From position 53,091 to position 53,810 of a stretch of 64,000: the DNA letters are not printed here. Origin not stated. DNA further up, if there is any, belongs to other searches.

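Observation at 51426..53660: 744-aa Kelch-repeat surface protein with a pilin-like N-terminus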

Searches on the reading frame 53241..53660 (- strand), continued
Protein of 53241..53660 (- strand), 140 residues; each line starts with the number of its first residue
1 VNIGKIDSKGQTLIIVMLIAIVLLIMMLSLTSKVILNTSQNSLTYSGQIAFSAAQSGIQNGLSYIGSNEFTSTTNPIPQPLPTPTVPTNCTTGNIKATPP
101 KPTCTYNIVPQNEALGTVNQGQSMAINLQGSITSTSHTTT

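Call 70: search_solved_structures(query=A2, max_evalue=10, show_alignments=3)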
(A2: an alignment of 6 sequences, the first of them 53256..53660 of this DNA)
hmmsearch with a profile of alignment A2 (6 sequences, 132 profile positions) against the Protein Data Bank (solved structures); distinct sequences matched with E-value up to 10: 3.
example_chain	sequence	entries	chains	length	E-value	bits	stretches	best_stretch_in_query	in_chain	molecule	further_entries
1xhh_A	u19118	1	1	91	1.2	12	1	73-112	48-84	beta-microseminoprotein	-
8k5o_3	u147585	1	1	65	1.6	11.6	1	17-40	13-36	Light-harvesting LHI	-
2iz4_A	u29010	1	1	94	3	10.7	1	73-112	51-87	BETA-MICROSEMINOPROTEIN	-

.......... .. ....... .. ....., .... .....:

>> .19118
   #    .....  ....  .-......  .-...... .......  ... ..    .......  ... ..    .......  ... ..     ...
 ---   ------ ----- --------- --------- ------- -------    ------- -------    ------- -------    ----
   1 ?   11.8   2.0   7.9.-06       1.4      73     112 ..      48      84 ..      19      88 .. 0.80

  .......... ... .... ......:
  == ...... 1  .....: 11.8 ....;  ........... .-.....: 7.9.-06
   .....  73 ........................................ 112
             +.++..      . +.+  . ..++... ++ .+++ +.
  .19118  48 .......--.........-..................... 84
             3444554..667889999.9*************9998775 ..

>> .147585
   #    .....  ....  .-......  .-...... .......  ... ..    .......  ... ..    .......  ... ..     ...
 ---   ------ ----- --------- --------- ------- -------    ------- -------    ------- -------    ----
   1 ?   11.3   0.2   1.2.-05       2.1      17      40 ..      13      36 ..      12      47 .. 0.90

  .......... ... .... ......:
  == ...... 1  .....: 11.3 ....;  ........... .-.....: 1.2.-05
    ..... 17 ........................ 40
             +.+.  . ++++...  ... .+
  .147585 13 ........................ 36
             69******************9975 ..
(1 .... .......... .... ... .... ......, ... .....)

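Call 73: search_protein_families(library=ncbifam, proteins=[P0013, L019:9875-10768:+, P0028, P0025, L016:1842-2414:+], max_evalue=0.1)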
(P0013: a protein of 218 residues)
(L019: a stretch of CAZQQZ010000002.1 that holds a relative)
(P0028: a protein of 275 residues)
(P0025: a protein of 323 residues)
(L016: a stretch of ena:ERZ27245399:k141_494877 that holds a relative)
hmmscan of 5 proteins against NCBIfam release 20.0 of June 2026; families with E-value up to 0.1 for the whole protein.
P0013 (218 aa): 2 families
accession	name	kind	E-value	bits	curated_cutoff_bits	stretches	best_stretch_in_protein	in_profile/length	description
NF037980.1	T2SS_GspK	equivalog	0.0038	16.8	130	1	9-68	2-61/307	type II secretion system minor pseudopilin GspK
NF058657.1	MncbAcdTpMctC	equivalog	0.033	12.7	670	1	14-73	6-65/527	monocarboxylic acid transporter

L019:9875-10768:+ (297 aa): 2 families
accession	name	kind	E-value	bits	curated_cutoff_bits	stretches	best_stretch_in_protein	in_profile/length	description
NF051896.1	tapirin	equivalog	0.014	13.7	600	1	39-95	15-71/660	cellulose-binding protein tapirin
NF037980.1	T2SS_GspK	equivalog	0.071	12.6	130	1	43-96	3-56/307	type II secretion system minor pseudopilin GspK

P0028 (275 aa): 2 families
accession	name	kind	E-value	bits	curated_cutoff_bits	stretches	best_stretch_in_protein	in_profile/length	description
NF037980.1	T2SS_GspK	equivalog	5e-06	26.3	130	1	10-74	2-66/307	type II secretion system minor pseudopilin GspK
NF006283.1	PRK08455.1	equivalog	0.011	15.4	187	1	7-64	12-68/182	flagellar basal body-associated protein FliL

P0025 (323 aa): 0 families

L016:1842-2414:+ (190 aa): 13 families
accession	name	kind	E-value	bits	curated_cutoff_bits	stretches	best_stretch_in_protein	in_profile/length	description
NF038304.1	EPS_HpsC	equivalog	1.1e-05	25.2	200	1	7-62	16-68/318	hormogonium polysaccharide secretion pseudopilin HpsC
TIGR02532.1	IV_pilin_GFxxxE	domain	1.5e-05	24.6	16.3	1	11-30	1-20/24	prepilin-type N-terminal cleavage/methylation domain-containing protein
NF007848.0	PRK10557.1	equivalog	6.2e-05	22.4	120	1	6-72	5-71/192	prepilin peptidase-dependent protein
TIGR02599.1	TIGR02599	subfamily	0.0004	19.7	256.5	1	13-48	1-36/361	Verru_Chthon cassette protein C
NF041002.1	pilin_ComGF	equivalog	0.00078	19.7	80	1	11-52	1-42/139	competence type IV pilus minor pilin ComGF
TIGR01711.1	gspJ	equivalog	0.00093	19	64.85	1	13-70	2-59/192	type II secretion system minor pseudopilin GspJ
TIGR02523.1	type_IV_pilV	equivalog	0.0018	18.8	52.2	1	11-123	1-112/139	type IV pilus modification protein PilV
NF041013.1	T4P_ComGE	equivalog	0.0019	18.2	49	1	9-51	1-39/83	competence type IV pilus minor pilin ComGE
NF007800.0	PRK10506.1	equivalog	0.0048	16.7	158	1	7-29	4-26/163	prepilin peptidase-dependent protein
TIGR01707.1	gspI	equivalog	0.005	17.3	44.35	1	13-80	1-62/101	type II secretion system minor pseudopilin GspI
NF007660.0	PRK10332.1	equivalog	0.014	15.9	86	1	7-55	4-53/107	prepilin-type N-terminal cleavage/methylation domain-containing protein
TIGR01708.2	typeII_sec_gspH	equivalog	0.017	15.1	80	1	11-35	1-25/169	type II secretion system minor pseudopilin GspH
TIGR01710.1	typeII_sec_gspG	equivalog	0.021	14.9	88.85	1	12-39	1-28/134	type II secretion system major pseudopilin GspG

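Call 74: search_protein_families(library=ncbifam, proteins=[window:53241-53660:-, P0014, P0015, P0016, P0017, P0019, P0020, P0022, P0026], max_evalue=10)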
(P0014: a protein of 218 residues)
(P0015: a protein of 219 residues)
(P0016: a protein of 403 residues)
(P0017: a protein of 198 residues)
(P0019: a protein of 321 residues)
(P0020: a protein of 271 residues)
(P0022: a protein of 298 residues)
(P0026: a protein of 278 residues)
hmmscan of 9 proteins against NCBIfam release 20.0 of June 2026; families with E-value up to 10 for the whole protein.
window:53241-53660:- (140 aa): 1 family
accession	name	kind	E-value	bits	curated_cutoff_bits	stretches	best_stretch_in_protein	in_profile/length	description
TIGR04526.1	predic_Ig_block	subfamily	0.067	12.1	150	1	15-103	8-95/693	putative immunoglobulin-blocking virulence protein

P0014 (218 aa): 15 families
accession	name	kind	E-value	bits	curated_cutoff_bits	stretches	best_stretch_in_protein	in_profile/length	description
NF006283.1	PRK08455.1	equivalog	0.0091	15.6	187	1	5-62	11-69/182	flagellar basal body-associated protein FliL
NF053819.1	EF0750_LPXTG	subfamily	0.014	15.9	47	1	18-72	7-62/105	EF2685/EF0750 family sortase-dependent surface protein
NF042931.1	SAG1386_EF1546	equivalog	0.018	15.1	80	1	12-63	33-85/158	SAG1386/EF1546 family surface-associated protein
NF038305.1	HpsJ_fam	subfamily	0.024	14.6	60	1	12-70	80-136/234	HpsJ family protein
NF041013.1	T4P_ComGE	equivalog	0.029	14.5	49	1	13-66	12-66/83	competence type IV pilus minor pilin ComGE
TIGR02830.1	spore_III_AG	equivalog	0.043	13.2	147.7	1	11-67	4-60/186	stage III sporulation protein AG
NF053574.1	immunity_LacI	equivalog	0.066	13.6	50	1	16-46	30-60/112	LacI family bacteriocin immunity protein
NF037980.1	T2SS_GspK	equivalog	0.074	12.6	130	1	9-42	2-35/307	type II secretion system minor pseudopilin GspK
NF050013.1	HpsJ_like_A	equivalog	0.08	12.5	140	1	15-70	79-135/217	HpsJ-like protein, cyanoexosortase A-associated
NF008419.0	PRK11246.1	equivalog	0.14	11.6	279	1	15-83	14-82/219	YtjB family periplasmic protein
TIGR02209.1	ftsL_broad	equivalog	0.16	12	42.45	1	15-64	4-53/85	cell division protein FtsL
NF040668.1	regulator_TseB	equivalog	0.16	11.6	200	1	11-66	4-58/161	cell wall elongation/penicillin-binding protein regulator TseB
NF009095.0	PRK12435.1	subfamily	0.17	10.9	455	1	25-78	176-228/311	ferrochelatase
NF002780.0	PRK02898.1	equivalog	0.19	11.6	84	1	16-68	7-51/104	energy-coupling factor ABC transporter substrate-binding protein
TIGR01708.2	typeII_sec_gspH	equivalog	0.24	11.4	80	1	13-60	10-58/169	type II secretion system minor pseudopilin GspH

P0015 (219 aa): 0 families

P0016 (403 aa): 15 families
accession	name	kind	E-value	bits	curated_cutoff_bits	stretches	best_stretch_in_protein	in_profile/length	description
NF033745.1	class_C_sortase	subfamily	0.0049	16.6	160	1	14-147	2-132/220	class C sortase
TIGR02830.1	spore_III_AG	equivalog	0.0067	15.9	147.7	1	11-68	4-61/186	stage III sporulation protein AG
NF008419.0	PRK11246.1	equivalog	0.013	14.9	279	1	15-93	14-92/219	YtjB family periplasmic protein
NF053819.1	EF0750_LPXTG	subfamily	0.017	15.6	47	1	17-80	7-68/105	EF2685/EF0750 family sortase-dependent surface protein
NF041002.1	pilin_ComGF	equivalog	0.022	15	80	1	14-82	10-80/139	competence type IV pilus minor pilin ComGF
NF006283.1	PRK08455.1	equivalog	0.031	13.9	187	1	5-72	11-77/182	flagellar basal body-associated protein FliL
NF007800.0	PRK10506.1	equivalog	0.035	13.9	158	1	6-107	6-101/163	prepilin peptidase-dependent protein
TIGR02523.1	type_IV_pilV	equivalog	0.076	13.5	52.2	1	12-117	9-114/139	type IV pilus modification protein PilV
NF041013.1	T4P_ComGE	equivalog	0.12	12.5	49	1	18-66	12-61/83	competence type IV pilus minor pilin ComGE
NF038340.1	SAR2788_fam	subfamily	0.14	12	50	1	21-100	8-85/177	SAR2788 family putative toxin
NF041937.1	MXAN_6627.5_fam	equivalog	0.21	11.9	105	1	22-100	5-82/114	MXAN_6627.5 family MYXO-CTERM protein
NF038305.1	HpsJ_fam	subfamily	0.66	9.9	60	1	12-94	80-160/234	HpsJ family protein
TIGR04402.2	mob_CxxC_CxxC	subfamily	1.1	9.5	70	2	16-84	58-126/180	mobilome CxxCx(11)CxxC protein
NF050013.1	HpsJ_like_A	equivalog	1.1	8.9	140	1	15-80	79-142/217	HpsJ-like protein, cyanoexosortase A-associated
NF042931.1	SAG1386_EF1546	equivalog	4.3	7.4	80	1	12-99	33-111/158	SAG1386/EF1546 family surface-associated protein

P0017 (198 aa): 3 families
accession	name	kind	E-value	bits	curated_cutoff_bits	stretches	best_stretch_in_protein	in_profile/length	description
NF042931.1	SAG1386_EF1546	equivalog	0.032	14.3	80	1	12-103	33-111/158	SAG1386/EF1546 family surface-associated protein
NF037980.1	T2SS_GspK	equivalog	0.071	12.6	130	1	9-67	2-60/307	type II secretion system minor pseudopilin GspK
NF052457.1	spore_BMQ0737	equivalog_domain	0.11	12.7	71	1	66-171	33-125/199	BMQ_0737 family morphogenetic spore coat protein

P0019 (321 aa): 1 family
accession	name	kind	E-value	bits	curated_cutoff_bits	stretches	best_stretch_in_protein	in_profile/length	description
NF037980.1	T2SS_GspK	equivalog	0.054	13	130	1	9-67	2-60/307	type II secretion system minor pseudopilin GspK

P0020 (271 aa): 4 families
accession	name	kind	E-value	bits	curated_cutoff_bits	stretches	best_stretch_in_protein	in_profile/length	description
NF037980.1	T2SS_GspK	equivalog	0.00085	18.9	130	1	5-67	2-64/307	type II secretion system minor pseudopilin GspK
NF033873.1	SidJ_poly_Glu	subfamily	0.05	12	400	1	99-179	408-485/758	SidJ family T4SS effector polyglutamylation protein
NF045890.1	conj_pls20_p028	equivalog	0.1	11.5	150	1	10-127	99-224/377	pLS20_p028 family conjugation system transmembrane protein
NF041014.1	pilin_ComGG_2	equivalog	0.17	12.5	40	1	5-60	4-59/101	competence type IV pilus minor pilin ComGG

P0022 (298 aa): 1 family
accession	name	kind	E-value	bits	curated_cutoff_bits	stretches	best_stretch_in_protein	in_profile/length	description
TIGR00110.1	ilvD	equivalog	0.04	12.4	618.15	1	88-166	318-393/543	dihydroxy-acid dehydratase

P0026 (278 aa): 4 families
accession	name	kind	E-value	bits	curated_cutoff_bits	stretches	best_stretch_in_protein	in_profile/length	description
NF038391.1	streptophobe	domain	0.02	13.8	60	1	3-93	302-383/408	streptophobe family protein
NF051896.1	tapirin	equivalog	0.036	12.3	600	1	3-56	18-71/660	cellulose-binding protein tapirin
TIGR02209.1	ftsL_broad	equivalog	0.11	12.4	42.45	1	6-45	3-42/85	cell division protein FtsL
NF037980.1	T2SS_GspK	equivalog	0.12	11.9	130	1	3-53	2-52/307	type II secretion system minor pseudopilin GspK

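Call 77: fold_search(model_id=the predicted structure, library=pdb)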
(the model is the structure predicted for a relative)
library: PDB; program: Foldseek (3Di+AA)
matches with E <= 10: 942; with E <= 0.001: 0
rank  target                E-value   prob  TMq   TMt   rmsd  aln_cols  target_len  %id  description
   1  2w47_A                6.4e-02  0.84  0.25  0.36   6.4        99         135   14  Clostridium thermocellum CBM35 in complex with delta-4,5- anhydrogalacturonic acid (released 2009-01-27)
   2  2zew_B                7.6e-02  0.25  0.17  0.22   8.3       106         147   12  Family 16 Cabohydrate Binding Domain Module 1 (released 2008-03-04)
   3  2zex_B                8.0e-02  0.25  0.17  0.22   8.0       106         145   11  Family 16 carbohydrate binding module (released 2008-03-04)
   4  2bgo_MODEL_1_A        8.5e-02  0.51  0.21  0.34   7.7       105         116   15  Mannan Binding Module from Man5C (released 2005-03-09)
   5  2zex_A                9.5e-02  0.35  0.20  0.27   7.7       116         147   11  Family 16 carbohydrate binding module (released 2008-03-04)
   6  7vmi_A                1.0e-01  0.72  0.24  0.42   5.9        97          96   13  Crystal structure of Arabidopsis thaliana HDT3 (released 2022-09-21)
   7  5l73_A                1.0e-01  0.41  0.21  0.25   7.6       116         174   10  MAM domain of human neuropilin-1 (released 2016-10-26)
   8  9blq_A                1.0e-01  0.41  0.20  0.21   6.8       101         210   16  X-ray crystal structure of Streptomyces cacaoi PolD with iron and succinate bound (released 2025-11-05)
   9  2w1w_A                1.1e-01  0.66  0.24  0.35   5.4        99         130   11  Native structure of a family 35 carbohydrate binding module from Clostridium thermocellum (released 2009-01-20)
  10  2w1w_B                1.1e-01  0.63  0.24  0.34   6.4        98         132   13  Native structure of a family 35 carbohydrate binding module from Clostridium thermocellum (released 2009-01-20)
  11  5yku                  1.1e-01  0.33  0.21  0.28   7.4       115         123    5  The crystal structure of Macrobrachium rosenbergii nodavirus P-domain with Zn ions (released 2018-10-24)
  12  7a02_A                1.1e-01  0.25  0.19  0.31  14.6       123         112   15  Bacillus endospore appendages form a novel family of disulfide-linked pili (released 2021-04-28)
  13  3oeb_A                1.1e-01  0.18  0.17  0.22   7.9       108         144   13  Crystal structure of the Q121E mutant of C.polysaccharolyticus CBM16-1 bound to mannopentaose (released 2010-08-25)
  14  3oea_A                1.2e-01  0.33  0.20  0.27   7.1       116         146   11  Crystal structure of the Q121E mutants of C.polysaccharolyticus CBM16-1 bound to cellopentaose (released 2010-08-25)
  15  5by3                  1.3e-01  0.75  0.26  0.09   5.7       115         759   15  A novel family GH115 4-O-Methyl-alpha-glucuronidase, BtGH115A, with specificity for decorated arabinogalactans (released 2015-07-22)
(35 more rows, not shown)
